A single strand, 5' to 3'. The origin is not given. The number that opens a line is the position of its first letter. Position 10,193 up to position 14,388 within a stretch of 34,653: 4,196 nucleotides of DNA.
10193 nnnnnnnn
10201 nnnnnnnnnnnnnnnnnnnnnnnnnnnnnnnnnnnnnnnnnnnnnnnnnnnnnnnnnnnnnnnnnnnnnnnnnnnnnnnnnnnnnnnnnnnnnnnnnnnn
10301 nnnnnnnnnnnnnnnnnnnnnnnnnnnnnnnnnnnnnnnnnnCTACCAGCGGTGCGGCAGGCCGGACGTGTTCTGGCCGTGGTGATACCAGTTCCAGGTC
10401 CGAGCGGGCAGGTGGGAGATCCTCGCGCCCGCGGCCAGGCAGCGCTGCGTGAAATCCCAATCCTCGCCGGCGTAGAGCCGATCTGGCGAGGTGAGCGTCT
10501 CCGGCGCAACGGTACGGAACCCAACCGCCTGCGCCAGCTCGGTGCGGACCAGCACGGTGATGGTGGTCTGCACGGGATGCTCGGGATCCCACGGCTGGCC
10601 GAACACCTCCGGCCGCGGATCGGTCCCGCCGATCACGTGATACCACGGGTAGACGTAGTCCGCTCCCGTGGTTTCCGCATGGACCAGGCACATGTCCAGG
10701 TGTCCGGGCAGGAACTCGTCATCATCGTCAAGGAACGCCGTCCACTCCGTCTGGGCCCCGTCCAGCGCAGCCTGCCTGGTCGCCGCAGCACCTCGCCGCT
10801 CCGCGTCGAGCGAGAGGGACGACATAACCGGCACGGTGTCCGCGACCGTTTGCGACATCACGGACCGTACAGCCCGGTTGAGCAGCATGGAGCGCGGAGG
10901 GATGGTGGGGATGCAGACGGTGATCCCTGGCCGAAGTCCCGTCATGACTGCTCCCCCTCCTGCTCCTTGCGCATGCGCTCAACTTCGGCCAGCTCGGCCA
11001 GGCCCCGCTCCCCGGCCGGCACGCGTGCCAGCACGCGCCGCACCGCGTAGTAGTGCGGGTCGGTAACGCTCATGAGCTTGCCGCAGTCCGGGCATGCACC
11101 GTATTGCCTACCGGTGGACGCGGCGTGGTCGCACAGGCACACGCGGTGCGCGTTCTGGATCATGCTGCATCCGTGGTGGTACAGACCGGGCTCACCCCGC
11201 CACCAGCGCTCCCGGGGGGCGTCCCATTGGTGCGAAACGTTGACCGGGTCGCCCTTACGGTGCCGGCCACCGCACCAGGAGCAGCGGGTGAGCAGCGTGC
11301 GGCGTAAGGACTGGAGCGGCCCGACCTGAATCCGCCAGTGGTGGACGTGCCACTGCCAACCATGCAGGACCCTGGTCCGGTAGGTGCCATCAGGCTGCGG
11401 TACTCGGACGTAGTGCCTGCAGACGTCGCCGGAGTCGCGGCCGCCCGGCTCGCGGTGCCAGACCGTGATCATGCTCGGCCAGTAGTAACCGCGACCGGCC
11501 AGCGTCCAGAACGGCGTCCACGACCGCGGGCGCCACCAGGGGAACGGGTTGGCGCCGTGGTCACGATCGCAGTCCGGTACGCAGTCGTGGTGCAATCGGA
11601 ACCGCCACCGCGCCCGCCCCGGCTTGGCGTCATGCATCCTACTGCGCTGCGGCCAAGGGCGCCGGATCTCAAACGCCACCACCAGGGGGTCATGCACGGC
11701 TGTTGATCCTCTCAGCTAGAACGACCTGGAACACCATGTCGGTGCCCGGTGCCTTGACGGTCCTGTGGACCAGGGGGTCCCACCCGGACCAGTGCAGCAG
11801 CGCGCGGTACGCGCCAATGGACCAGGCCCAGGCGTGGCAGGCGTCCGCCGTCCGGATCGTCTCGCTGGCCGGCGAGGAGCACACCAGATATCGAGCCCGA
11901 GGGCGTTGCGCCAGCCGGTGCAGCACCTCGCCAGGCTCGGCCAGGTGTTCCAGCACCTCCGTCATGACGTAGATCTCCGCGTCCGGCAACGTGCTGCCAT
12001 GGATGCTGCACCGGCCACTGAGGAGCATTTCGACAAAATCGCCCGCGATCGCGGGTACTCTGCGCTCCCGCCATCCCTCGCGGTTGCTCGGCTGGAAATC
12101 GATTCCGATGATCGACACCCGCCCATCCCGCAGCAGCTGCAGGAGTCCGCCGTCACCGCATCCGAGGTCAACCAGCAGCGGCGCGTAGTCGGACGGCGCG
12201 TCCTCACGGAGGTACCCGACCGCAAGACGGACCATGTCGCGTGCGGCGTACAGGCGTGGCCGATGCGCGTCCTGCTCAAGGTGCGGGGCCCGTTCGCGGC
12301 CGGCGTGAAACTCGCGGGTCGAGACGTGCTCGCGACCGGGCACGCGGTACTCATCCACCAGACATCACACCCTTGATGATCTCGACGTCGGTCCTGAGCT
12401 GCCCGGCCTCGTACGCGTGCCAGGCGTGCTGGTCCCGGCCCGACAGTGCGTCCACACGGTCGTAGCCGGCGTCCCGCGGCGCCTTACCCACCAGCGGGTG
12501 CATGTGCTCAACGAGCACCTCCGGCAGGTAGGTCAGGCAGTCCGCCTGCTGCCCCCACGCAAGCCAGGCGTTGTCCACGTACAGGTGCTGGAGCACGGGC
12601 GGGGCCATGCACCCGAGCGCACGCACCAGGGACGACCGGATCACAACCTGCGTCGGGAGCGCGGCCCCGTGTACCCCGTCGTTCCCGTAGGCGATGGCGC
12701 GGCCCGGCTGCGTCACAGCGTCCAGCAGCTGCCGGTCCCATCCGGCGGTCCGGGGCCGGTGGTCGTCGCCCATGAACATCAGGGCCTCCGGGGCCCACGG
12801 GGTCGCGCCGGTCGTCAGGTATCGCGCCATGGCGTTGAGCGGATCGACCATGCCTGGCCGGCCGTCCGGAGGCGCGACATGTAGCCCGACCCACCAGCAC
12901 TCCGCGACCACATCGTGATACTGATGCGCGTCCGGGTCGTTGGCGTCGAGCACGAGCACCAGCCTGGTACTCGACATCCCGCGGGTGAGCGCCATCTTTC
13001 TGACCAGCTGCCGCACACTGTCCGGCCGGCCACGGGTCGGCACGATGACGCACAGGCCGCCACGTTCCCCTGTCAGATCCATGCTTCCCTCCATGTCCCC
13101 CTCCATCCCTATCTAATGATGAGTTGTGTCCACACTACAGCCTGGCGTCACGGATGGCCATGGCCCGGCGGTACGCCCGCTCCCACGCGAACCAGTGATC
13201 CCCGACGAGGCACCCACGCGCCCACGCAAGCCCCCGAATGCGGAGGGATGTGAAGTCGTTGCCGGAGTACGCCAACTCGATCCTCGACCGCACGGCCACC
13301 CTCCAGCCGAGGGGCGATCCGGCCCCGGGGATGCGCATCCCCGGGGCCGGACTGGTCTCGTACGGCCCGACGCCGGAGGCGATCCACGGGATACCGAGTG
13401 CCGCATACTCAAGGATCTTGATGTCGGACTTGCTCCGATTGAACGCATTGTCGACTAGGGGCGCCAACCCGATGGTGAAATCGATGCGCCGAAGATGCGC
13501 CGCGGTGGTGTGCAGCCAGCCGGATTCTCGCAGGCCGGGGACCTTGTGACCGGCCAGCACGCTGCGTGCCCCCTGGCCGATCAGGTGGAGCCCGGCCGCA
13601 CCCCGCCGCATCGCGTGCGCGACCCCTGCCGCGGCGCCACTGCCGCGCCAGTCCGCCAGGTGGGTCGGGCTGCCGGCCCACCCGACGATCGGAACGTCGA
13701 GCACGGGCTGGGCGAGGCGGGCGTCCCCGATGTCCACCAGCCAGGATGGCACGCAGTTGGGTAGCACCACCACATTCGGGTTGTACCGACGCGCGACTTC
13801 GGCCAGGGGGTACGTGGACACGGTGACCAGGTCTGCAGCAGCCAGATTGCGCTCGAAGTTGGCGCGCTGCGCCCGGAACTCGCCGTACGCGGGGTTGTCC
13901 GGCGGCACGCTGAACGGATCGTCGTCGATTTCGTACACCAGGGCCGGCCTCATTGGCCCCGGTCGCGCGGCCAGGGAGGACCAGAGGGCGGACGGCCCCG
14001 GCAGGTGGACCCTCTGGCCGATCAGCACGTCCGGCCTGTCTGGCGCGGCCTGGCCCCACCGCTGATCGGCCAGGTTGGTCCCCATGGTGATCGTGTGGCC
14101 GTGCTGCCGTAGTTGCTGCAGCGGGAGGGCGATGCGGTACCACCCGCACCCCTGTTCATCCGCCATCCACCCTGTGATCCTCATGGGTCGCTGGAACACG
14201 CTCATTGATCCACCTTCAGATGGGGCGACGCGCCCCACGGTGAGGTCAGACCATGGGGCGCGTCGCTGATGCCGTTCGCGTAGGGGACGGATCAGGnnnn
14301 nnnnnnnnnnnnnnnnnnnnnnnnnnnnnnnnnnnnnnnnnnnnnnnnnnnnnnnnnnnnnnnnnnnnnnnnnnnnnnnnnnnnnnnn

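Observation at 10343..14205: Five-gene translationally coupled glycosyltransferase / methyltransferase operon with an uncharacterised Trp/His/Cys-rich member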

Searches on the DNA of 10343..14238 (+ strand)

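Call 5: search_dna_similar(query=window:10343-14238:+, collection=phages, mode=near, max_rows=30)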
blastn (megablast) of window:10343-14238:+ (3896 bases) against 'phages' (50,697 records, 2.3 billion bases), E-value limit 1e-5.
No match.
